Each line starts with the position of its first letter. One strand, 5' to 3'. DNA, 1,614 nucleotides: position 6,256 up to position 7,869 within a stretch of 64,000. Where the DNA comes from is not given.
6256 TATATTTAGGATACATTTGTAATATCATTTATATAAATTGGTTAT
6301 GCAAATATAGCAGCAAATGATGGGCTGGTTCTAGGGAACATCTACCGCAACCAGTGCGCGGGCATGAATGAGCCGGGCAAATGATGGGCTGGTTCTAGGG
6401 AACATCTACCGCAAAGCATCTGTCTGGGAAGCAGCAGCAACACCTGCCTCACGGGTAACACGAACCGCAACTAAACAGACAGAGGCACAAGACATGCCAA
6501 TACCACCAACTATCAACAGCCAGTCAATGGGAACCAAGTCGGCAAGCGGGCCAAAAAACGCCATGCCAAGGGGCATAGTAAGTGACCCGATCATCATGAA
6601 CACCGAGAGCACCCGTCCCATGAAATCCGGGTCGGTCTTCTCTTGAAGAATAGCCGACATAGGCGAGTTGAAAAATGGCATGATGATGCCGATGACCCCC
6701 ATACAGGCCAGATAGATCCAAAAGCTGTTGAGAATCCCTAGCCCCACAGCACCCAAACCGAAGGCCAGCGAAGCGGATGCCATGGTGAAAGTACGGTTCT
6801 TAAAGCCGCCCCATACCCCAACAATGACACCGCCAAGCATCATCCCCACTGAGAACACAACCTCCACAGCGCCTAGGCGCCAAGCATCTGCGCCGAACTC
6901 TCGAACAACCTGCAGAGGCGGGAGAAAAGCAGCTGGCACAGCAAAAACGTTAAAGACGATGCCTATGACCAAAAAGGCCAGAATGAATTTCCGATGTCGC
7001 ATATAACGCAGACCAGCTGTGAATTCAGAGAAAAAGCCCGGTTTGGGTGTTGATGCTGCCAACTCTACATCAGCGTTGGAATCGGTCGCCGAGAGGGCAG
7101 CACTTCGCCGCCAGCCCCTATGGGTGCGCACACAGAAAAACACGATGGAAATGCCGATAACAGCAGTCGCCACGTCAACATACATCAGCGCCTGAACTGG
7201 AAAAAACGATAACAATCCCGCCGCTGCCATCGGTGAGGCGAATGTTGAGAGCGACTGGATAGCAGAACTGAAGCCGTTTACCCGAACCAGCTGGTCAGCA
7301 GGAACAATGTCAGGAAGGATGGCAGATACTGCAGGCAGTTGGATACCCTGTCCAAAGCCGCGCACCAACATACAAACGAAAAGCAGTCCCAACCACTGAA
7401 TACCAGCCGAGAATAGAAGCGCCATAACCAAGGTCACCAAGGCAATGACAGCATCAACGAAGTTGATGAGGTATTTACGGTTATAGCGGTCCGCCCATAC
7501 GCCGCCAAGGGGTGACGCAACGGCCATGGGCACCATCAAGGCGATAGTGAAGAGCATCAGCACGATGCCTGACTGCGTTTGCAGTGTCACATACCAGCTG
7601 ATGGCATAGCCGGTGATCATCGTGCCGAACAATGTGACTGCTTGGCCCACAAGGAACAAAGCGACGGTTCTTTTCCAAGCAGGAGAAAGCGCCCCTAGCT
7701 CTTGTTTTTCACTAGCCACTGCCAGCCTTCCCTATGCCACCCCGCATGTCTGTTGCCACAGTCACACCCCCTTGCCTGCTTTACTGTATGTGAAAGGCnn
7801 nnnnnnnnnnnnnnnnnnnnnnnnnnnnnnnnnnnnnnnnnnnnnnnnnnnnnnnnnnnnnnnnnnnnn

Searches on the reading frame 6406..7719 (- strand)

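Call 3: search_protein_families(library=pfam, proteins=[window:6406-7719:-], max_evalue=0.01)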
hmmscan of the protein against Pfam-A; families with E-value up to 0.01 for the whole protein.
window:6406-7719:- (437 aa): 2 families
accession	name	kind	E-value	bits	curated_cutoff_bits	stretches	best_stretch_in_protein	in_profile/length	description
PF07690.21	MFS_1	-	3.3e-33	115.5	33.4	1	23-385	2-346/347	Major Facilitator Superfamily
PF05977.19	MFS_3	-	6.3e-20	71.5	27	1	10-424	3-398/524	Transmembrane secretion effector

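Call 62: search_protein_families(library=ncbifam, proteins=[window:6406-7719:-], max_evalue=0.00001)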
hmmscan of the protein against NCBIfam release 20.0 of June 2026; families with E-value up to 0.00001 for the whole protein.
window:6406-7719:- (437 aa): 11 families
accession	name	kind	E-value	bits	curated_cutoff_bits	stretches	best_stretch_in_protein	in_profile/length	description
TIGR00900.1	2A0121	subfamily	1.7e-64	218.5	319.6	1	21-394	3-361/364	H+ Antiporter protein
NF000051.1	macrolide_MefB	exception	7.2e-52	176.7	800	1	14-420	6-397/409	macrolide efflux MFS transporter Mef(B)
NF000245.1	macrolide_MefA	exception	5.1e-50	170.7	675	1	14-419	6-397/405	macrolide efflux MFS transporter Mef(A)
NF000246.1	macrolide_MefC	exception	2.5e-37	128.9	870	1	15-407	6-383/407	macrolide efflux MFS transporter Mef(C)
NF000154.1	macrolide_MefEN2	exception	4.2e-31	108.7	800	1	14-394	3-366/401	macrolide efflux MFS transporter Mef(En2)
NF006386.0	PRK08633.1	equivalog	6.5e-18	63.9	1221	1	33-408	30-399/1147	acyl-[ACP]--phospholipid O-acyltransferase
NF012178.0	tet_MFS_V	exception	1.5e-17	63.9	640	1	12-424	3-403/409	tetracycline efflux MFS transporter Tet(V)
NF007792.0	PRK10489.1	equivalog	2.9e-16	59.5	324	1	25-426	25-406/419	enterobactin transporter EntS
TIGR00880.1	2_A_01_02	superfamily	3.7e-09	36.8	131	1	55-195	3-136/141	multidrug resistance protein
NF005291.0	PRK06814.1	equivalog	1.7e-08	32.9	1349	1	46-302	46-283/1140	acyl-[ACP]--phospholipid O-acyltransferase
NF052575.1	MFS_efflux_Tap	equivalog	3.1e-07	29.7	625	1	21-420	8-395/401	multidrug efflux MFS transporter Tap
